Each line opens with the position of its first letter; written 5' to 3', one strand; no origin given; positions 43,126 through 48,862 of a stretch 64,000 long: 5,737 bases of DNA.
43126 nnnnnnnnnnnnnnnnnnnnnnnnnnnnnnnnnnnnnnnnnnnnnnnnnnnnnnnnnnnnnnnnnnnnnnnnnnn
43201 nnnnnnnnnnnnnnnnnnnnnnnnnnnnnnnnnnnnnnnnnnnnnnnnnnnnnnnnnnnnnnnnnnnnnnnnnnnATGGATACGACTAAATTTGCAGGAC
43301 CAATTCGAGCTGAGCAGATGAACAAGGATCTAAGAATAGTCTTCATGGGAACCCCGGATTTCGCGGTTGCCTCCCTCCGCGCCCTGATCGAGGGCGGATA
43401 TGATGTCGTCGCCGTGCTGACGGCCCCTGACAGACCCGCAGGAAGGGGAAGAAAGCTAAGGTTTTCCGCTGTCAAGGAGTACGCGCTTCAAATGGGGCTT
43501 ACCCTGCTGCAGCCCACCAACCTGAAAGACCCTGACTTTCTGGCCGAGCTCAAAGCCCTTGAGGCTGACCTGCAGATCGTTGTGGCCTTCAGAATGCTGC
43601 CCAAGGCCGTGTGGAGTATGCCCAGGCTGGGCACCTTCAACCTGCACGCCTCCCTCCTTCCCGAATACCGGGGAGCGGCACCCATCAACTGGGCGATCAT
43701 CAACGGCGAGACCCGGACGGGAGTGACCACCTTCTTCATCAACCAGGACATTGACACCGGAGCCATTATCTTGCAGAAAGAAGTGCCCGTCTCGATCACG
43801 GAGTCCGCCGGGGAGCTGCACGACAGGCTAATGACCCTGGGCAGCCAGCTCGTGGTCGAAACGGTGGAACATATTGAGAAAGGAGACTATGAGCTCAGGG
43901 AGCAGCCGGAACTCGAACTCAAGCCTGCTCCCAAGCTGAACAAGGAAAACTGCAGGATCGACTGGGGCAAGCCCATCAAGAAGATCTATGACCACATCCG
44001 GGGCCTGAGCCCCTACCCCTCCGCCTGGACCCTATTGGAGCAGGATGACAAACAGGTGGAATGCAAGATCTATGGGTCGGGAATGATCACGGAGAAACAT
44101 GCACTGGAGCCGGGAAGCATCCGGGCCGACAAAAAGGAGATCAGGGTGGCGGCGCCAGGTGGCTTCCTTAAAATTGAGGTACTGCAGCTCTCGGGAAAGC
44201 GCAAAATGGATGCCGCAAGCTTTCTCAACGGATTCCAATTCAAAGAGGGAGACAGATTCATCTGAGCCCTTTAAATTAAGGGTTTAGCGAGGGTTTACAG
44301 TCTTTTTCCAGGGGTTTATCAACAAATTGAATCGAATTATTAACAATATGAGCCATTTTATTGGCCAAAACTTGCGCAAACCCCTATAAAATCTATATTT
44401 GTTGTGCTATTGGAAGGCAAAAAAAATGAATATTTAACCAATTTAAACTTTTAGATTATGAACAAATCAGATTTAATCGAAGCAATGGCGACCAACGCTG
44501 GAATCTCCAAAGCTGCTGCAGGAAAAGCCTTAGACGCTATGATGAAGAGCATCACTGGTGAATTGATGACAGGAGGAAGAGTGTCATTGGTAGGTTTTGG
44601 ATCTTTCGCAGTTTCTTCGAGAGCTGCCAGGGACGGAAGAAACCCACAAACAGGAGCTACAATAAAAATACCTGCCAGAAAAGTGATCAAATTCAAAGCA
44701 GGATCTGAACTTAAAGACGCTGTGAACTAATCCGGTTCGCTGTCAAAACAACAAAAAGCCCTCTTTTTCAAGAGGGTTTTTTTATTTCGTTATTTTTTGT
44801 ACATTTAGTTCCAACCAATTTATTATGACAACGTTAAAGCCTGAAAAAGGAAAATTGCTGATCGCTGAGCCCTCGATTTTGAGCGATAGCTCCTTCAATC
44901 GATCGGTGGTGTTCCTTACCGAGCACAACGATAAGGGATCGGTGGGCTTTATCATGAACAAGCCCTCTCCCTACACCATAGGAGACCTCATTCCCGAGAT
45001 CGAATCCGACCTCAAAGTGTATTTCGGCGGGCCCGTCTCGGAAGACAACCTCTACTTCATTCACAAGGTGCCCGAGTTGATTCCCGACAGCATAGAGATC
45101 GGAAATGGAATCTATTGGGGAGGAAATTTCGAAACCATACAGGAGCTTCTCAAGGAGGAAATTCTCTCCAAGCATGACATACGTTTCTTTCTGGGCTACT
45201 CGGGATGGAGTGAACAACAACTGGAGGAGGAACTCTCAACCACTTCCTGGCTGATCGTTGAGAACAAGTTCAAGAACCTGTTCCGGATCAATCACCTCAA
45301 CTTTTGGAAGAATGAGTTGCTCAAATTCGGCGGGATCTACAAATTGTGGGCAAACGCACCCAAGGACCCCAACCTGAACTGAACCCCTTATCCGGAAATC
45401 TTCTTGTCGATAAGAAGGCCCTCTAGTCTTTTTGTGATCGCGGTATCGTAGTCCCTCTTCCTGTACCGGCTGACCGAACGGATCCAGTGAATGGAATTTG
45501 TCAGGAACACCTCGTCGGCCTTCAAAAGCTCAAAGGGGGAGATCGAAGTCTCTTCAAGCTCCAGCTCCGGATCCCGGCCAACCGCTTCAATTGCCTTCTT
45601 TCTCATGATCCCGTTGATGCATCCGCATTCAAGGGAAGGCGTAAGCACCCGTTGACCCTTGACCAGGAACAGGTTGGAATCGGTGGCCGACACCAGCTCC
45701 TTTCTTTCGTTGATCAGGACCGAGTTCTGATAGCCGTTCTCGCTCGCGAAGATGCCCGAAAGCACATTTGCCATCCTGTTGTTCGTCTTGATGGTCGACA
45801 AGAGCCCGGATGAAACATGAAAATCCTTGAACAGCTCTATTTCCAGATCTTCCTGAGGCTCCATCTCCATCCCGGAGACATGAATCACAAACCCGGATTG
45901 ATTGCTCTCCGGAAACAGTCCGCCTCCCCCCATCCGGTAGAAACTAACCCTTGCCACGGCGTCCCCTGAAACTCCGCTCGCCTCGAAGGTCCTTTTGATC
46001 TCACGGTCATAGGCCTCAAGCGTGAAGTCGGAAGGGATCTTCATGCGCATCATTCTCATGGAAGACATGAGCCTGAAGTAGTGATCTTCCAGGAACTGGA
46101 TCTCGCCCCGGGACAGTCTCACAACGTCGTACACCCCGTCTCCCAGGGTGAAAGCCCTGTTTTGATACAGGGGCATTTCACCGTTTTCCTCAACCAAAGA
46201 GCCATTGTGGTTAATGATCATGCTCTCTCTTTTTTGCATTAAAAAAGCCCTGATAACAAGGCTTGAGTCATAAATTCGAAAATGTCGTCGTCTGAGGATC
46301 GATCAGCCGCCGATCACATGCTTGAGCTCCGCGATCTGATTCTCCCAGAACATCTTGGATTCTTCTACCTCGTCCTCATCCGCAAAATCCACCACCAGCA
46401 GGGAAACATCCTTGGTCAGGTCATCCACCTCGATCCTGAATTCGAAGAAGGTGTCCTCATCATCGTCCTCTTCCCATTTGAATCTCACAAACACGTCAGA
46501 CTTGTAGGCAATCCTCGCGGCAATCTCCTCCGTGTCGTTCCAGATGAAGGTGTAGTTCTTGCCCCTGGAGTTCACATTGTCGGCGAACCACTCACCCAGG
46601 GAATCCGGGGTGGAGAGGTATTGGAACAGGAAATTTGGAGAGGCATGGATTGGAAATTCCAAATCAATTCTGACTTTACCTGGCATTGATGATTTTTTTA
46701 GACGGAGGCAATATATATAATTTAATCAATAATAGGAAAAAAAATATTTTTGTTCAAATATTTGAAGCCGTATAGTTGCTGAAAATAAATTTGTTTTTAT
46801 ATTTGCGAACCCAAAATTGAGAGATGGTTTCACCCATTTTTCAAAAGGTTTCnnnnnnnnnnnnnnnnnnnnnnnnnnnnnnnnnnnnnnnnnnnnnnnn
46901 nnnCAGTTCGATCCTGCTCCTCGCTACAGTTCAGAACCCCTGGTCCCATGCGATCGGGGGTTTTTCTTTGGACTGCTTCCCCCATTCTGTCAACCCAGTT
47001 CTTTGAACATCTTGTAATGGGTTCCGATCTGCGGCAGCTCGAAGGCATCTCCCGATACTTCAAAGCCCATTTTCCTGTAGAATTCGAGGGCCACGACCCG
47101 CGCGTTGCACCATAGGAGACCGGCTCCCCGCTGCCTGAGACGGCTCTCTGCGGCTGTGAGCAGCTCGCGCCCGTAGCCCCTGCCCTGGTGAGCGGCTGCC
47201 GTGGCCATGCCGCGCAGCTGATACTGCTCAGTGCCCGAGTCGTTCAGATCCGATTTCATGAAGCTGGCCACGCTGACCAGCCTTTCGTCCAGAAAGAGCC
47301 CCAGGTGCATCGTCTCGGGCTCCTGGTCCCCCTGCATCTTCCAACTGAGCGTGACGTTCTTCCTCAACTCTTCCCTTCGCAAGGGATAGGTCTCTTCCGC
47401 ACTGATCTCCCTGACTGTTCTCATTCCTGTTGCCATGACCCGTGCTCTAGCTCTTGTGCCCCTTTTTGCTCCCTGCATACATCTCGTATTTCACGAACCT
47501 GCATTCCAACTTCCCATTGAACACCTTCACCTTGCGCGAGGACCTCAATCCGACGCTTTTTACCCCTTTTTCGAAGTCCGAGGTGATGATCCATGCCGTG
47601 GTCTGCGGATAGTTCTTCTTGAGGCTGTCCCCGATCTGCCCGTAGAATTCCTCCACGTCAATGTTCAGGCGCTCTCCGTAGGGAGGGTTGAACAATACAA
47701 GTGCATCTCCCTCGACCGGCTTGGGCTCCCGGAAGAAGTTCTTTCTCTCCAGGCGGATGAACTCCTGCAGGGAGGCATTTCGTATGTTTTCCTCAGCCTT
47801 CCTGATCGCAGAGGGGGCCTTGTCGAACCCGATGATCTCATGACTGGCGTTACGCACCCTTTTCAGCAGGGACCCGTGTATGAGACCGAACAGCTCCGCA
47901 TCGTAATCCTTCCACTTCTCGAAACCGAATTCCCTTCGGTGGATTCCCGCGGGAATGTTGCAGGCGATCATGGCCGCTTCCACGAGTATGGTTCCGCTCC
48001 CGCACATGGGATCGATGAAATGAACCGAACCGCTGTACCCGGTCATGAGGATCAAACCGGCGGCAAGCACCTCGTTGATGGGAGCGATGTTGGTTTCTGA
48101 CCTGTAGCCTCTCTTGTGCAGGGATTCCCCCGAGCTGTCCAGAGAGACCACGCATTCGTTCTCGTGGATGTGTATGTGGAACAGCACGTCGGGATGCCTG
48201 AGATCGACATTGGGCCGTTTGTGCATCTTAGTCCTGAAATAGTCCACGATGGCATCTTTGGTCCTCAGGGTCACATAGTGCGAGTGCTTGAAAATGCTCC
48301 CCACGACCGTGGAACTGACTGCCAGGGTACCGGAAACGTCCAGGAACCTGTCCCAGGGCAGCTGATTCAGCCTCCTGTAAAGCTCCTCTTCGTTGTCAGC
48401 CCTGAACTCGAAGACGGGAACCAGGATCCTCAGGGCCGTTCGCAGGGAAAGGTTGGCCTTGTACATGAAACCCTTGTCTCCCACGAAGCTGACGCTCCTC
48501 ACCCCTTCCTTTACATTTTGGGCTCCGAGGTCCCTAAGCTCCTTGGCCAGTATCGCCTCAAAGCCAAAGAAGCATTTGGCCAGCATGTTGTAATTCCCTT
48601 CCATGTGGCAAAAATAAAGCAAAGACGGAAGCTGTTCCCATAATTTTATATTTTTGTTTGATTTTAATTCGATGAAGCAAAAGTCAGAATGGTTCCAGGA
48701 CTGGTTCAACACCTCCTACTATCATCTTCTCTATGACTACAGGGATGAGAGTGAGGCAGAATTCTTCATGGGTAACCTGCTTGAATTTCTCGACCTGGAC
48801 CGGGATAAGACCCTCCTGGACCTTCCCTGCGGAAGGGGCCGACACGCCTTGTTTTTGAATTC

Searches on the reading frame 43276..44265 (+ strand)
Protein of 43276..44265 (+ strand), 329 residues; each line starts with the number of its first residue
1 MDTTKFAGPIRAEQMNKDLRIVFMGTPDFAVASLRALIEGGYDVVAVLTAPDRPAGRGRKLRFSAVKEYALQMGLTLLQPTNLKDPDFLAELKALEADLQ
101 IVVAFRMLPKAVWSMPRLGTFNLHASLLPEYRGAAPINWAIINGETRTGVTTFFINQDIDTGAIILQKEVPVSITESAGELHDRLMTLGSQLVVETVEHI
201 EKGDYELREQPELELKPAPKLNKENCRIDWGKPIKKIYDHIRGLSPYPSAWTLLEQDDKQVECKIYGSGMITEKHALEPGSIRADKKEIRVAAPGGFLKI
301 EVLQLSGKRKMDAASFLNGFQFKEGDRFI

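Call 44: search_protein_families(library=pfam, proteins=[window:43276-44265:+], max_evalue=0.00001)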
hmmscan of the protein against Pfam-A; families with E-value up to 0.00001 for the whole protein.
window:43276-44265:+ (329 aa): 2 families
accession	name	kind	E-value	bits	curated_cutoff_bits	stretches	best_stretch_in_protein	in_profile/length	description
PF00551.24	Formyl_trans_N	-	1.4e-40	139.4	26.1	1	20-197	2-181/181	Formyl transferase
PF02911.23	Formyl_trans_C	-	3.1e-22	79.1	21.1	1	220-320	1-99/100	Formyl transferase, C-terminal domain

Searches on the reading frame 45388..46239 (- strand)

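Call 90: search_protein_families(library=pfam, proteins=[window:45388-46239:-], max_evalue=0.00001)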
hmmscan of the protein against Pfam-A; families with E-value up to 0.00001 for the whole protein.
window:45388-46239:- (283 aa): 1 family
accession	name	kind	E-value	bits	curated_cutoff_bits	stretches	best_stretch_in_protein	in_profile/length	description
PF01063.24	Aminotran_4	-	1.3e-41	143.3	28.5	1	35-258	1-222/223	Amino-transferase class IV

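Call 91: search_protein_families(library=ncbifam, proteins=[window:45388-46239:-], max_evalue=1e-10)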
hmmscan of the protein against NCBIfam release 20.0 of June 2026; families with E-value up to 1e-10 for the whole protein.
window:45388-46239:- (283 aa): 13 families
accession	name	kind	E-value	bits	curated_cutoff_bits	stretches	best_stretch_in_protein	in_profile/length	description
NF004761.0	PRK06092.1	equivalog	6.1e-32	110.9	260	1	26-269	15-258/268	aminodeoxychorismate lyase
TIGR03461.1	pabC_Proteo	equivalog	6.5e-32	110.8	176.85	1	26-267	13-253/262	aminodeoxychorismate lyase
NF006185.0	PRK08320.1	subfamily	3.5e-26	92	363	1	7-258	3-257/292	branched-chain amino acid aminotransferase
NF005800.0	PRK07650.1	equivalog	4.9e-23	81.8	308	1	7-268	1-261/290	aminodeoxychorismate lyase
NF005209.0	PRK06680.1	subfamily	3e-22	78.8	320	1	7-256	3-253/286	D-amino-acid transaminase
NF009126.0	PRK12479.1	equivalog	3.6e-22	78.9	518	1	8-258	5-258/299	branched-chain-amino-acid transaminase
NF009896.0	PRK13356.1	equivalog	8.9e-20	71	262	1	2-271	3-274/287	branched-chain amino acid aminotransferase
NF005146.0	PRK06606.1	equivalog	3.8e-19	68.8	279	1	27-260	27-271/307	branched-chain amino acid transaminase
TIGR01121.1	D_amino_aminoT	equivalog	1e-18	67.5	277.45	1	12-249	5-240/276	D-amino-acid transaminase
NF005726.0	PRK07544.1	equivalog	1.7e-18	66.8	396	1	156-270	165-278/295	branched-chain amino acid aminotransferase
TIGR01122.1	ilvE_I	equivalog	2.4e-18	66.3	245.55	1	12-251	3-251/298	branched-chain-amino-acid transaminase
NF005888.0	PRK07849.1-3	equivalog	6.9e-14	51.5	273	1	29-272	35-284/298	aminodeoxychorismate lyase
NF009066.0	PRK12400.1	equivalog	5.9e-13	48.9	538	0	26-69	26-69/290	D-amino-acid transaminase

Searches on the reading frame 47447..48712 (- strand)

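Call 90: search_protein_families(library=pfam, proteins=[window:47447-48712:-], max_evalue=0.00001)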
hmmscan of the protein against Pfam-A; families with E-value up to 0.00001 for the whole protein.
window:47447-48712:- (421 aa): 3 families
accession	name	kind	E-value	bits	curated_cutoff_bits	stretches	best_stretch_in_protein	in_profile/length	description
PF01170.24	UPF0020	-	1.4e-36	126.5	22.3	1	201-406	1-195/197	RMKL-like, methyltransferase domain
PF02926.22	THUMP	-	6.3e-21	75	20.6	1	106-192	2-84/84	THUMP domain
PF22020.1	RlmL_1st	-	6.9e-18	64.8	27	1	43-97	2-55/55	RlmL ferredoxin-like domain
